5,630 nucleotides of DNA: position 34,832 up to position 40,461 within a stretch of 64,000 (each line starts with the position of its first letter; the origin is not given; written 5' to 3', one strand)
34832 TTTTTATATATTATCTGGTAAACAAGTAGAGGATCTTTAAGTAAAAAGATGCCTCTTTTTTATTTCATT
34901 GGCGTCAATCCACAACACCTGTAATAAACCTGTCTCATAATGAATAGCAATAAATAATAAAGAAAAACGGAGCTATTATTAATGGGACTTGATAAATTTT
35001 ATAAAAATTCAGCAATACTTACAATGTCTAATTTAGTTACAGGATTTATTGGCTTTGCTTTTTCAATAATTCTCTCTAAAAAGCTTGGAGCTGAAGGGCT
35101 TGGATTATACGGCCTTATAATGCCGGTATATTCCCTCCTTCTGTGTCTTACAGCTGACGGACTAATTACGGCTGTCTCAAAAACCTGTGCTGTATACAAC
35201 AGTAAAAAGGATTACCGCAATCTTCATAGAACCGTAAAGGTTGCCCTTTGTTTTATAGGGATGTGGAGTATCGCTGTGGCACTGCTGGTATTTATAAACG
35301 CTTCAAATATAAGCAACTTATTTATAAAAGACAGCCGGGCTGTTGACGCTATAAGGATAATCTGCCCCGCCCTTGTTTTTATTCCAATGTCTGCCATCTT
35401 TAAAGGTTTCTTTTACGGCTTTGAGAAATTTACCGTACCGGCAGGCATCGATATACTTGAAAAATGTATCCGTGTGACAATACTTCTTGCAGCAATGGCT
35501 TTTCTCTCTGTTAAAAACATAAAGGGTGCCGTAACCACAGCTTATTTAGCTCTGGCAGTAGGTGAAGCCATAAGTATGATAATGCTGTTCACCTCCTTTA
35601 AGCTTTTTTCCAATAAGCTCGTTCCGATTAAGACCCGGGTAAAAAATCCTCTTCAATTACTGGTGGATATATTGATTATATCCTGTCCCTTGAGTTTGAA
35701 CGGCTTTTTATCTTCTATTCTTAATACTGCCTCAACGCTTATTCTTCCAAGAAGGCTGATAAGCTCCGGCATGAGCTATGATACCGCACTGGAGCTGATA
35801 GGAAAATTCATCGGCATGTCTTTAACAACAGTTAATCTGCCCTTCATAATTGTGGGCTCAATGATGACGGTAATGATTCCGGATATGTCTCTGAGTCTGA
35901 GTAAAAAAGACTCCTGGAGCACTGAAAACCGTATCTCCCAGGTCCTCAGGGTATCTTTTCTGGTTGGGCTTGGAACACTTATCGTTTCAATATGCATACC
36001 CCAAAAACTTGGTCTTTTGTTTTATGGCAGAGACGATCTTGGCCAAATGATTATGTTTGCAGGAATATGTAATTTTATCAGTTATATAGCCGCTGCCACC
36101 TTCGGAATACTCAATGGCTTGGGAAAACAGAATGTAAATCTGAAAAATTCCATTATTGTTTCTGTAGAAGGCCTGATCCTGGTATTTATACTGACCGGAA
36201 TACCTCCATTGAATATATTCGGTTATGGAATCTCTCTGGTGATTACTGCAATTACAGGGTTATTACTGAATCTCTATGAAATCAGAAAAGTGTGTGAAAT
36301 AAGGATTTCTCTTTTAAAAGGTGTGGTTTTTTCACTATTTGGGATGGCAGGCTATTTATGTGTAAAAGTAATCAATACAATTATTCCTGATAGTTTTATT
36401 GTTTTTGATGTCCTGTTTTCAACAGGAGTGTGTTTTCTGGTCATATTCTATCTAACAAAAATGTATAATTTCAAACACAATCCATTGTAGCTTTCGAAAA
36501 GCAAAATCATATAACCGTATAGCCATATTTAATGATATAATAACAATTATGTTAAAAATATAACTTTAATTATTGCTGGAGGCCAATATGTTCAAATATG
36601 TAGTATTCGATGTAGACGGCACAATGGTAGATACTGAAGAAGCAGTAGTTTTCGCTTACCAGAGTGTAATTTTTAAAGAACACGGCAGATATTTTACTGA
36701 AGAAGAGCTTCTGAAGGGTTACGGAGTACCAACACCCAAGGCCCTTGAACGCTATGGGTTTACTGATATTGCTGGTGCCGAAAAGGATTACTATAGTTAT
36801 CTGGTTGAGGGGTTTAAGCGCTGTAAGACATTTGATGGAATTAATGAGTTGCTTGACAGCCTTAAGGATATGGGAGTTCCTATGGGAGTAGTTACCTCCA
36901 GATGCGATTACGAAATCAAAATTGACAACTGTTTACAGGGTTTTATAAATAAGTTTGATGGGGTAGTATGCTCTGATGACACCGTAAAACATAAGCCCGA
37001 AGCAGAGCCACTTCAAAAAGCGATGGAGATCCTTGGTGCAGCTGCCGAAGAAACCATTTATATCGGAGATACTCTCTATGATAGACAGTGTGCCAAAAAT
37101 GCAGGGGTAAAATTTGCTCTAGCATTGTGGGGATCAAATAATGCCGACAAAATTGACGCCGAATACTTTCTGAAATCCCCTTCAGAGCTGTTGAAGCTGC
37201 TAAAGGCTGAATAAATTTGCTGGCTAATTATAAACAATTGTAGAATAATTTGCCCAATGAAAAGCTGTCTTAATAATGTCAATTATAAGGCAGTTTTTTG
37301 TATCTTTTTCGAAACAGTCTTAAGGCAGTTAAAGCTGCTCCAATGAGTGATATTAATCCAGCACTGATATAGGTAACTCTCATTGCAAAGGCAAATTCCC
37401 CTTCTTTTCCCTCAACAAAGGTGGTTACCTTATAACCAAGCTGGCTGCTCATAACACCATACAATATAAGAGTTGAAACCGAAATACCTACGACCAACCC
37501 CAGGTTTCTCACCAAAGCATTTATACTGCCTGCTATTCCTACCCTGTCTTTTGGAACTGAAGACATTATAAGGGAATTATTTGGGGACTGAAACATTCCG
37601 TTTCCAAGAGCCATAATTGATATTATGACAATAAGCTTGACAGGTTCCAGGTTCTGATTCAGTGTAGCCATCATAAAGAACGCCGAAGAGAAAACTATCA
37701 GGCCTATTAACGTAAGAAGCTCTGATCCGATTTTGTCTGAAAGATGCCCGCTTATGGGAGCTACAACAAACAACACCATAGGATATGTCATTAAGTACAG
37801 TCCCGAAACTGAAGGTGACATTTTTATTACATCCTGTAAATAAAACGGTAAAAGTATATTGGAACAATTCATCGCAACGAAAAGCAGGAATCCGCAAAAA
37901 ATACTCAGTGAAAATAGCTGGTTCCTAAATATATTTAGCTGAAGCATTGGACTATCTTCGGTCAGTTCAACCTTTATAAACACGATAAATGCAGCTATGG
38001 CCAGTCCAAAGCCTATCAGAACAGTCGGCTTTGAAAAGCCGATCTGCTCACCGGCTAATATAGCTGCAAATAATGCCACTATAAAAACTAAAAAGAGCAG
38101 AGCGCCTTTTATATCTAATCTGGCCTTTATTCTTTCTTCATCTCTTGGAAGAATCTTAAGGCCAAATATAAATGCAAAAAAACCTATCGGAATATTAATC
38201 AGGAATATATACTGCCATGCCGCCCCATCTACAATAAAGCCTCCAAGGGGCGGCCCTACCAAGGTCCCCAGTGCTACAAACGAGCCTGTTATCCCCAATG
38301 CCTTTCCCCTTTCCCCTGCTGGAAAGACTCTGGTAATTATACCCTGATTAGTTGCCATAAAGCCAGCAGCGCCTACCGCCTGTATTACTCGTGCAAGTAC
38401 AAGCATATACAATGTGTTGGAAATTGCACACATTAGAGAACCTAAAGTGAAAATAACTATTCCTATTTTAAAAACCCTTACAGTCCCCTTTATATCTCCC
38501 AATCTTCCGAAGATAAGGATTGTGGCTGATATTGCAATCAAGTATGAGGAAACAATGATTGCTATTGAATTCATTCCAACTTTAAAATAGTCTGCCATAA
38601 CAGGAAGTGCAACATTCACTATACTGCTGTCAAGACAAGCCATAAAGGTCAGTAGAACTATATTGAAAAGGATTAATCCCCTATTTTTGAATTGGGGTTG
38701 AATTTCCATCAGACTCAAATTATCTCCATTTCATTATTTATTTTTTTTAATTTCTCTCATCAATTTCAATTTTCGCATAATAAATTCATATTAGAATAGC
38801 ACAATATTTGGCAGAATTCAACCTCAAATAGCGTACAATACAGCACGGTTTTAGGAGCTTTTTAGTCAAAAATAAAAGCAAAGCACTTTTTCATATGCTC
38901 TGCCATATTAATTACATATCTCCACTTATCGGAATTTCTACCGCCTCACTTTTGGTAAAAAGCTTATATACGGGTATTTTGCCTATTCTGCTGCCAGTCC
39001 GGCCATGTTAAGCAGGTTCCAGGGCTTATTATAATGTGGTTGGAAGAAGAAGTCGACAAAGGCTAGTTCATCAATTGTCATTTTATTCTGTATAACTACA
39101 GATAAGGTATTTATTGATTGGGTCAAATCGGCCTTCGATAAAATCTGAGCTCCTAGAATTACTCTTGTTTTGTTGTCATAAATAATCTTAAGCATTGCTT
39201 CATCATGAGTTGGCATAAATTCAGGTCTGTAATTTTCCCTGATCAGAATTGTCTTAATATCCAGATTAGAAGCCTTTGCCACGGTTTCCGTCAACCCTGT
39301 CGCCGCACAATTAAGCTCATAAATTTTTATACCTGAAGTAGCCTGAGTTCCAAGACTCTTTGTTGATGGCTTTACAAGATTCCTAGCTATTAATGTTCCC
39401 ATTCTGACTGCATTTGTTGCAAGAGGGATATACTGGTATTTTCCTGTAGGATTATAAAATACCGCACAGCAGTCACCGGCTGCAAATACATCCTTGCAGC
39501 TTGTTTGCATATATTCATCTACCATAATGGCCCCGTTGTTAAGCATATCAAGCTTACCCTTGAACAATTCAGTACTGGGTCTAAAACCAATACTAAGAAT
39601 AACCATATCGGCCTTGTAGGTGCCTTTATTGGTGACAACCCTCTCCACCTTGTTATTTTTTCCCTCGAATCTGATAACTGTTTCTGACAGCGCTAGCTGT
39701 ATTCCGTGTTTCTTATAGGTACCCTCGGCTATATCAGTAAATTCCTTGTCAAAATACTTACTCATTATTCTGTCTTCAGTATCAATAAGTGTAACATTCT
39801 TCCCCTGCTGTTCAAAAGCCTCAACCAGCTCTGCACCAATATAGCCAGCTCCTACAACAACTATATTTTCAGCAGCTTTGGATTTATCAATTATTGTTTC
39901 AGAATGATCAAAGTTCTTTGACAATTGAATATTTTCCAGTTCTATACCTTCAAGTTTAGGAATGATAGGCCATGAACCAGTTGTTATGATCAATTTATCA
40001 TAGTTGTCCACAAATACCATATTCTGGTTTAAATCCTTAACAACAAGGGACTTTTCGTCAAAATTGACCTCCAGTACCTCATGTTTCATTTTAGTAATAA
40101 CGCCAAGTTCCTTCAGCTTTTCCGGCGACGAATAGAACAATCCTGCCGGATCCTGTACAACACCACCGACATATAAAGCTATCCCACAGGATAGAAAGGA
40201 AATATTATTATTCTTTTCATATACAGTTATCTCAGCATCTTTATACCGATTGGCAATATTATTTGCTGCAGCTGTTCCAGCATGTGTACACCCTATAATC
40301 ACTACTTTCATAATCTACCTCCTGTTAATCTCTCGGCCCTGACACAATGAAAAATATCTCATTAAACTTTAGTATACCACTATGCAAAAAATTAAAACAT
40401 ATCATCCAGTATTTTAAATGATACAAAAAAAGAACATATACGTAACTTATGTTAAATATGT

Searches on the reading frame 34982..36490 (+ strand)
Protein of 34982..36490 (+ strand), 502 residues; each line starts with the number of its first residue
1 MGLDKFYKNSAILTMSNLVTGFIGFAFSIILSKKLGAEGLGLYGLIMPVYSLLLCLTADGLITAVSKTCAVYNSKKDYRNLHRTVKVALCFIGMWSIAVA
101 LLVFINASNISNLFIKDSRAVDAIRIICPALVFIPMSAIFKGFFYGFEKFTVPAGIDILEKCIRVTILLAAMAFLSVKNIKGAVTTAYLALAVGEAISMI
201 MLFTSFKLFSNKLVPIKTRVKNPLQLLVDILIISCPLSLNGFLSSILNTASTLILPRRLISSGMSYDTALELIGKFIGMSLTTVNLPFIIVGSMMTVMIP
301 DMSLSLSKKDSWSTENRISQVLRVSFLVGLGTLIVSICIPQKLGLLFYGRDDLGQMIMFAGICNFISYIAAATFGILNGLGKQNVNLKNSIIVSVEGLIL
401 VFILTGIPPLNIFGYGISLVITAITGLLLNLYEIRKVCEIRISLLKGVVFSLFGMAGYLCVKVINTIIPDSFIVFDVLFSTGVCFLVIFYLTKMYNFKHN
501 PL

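Call 51: search_protein_families(library=pfam, proteins=[window:34982-36490:+], max_evalue=0.00001)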
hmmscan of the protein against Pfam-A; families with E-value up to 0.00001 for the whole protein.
window:34982-36490:+ (502 aa): 2 families
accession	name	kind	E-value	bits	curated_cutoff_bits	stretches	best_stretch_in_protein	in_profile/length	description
PF01943.22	Polysacc_synt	-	2.5e-26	93.1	28.2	1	7-303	2-271/274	Polysaccharide biosynthesis protein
PF01554.23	MatE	-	6.1e-12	46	24.9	1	15-156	4-147/161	MatE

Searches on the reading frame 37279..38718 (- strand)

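Call 51: search_protein_families(library=pfam, proteins=[window:37279-38718:-], max_evalue=0.00001)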
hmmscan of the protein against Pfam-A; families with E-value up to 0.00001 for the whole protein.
window:37279-38718:- (479 aa): 2 families
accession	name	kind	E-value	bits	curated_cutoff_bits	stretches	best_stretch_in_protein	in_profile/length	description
PF07690.21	MFS_1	-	2e-59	201.7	33.4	1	21-411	2-346/347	Major Facilitator Superfamily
PF00083.30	Sugar_tr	-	1.7e-06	27.6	22.3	1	52-188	48-190/452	Sugar (and other) transporter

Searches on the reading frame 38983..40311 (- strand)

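Call 51: search_protein_families(library=pfam, proteins=[window:38983-40311:-], max_evalue=0.00001)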
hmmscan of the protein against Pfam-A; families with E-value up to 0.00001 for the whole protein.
window:38983-40311:- (442 aa): 8 families
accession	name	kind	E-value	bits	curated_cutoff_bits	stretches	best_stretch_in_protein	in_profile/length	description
PF07992.20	Pyr_redox_2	-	2e-66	224.8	26.1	1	1-305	1-291/291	Pyridine nucleotide-disulphide oxidoreductase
PF00070.33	Pyr_redox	-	8.7e-19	68.3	22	1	149-229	1-81/82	Pyridine nucleotide-disulphide oxidoreductase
PF02852.28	Pyr_redox_dim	-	5.5e-16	59.2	25.3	1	329-428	5-103/110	Pyridine nucleotide-disulphide oxidoreductase, dimerisation domain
PF13738.12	Pyr_redox_3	-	1.9e-09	37.6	30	1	74-279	99-305/305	Pyridine nucleotide-disulphide oxidoreductase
PF03486.20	HI0933_like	-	3.8e-08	33.5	50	0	149-185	2-38/244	HI0933-like protein Rossmann domain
PF01266.30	DAO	-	2.2e-06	27.9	27.9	0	150-181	2-33/353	FAD dependent oxidoreductase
PF13434.12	Lys_Orn_oxgnase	-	2.8e-06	27.1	21.3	0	76-174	115-215/339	L-lysine 6-monooxygenase/L-ornithine 5-monooxygenase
PF13450.12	NAD_binding_8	-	5.2e-06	27.1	21.9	0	152-182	1-31/68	NAD(P)-binding Rossmann-like domain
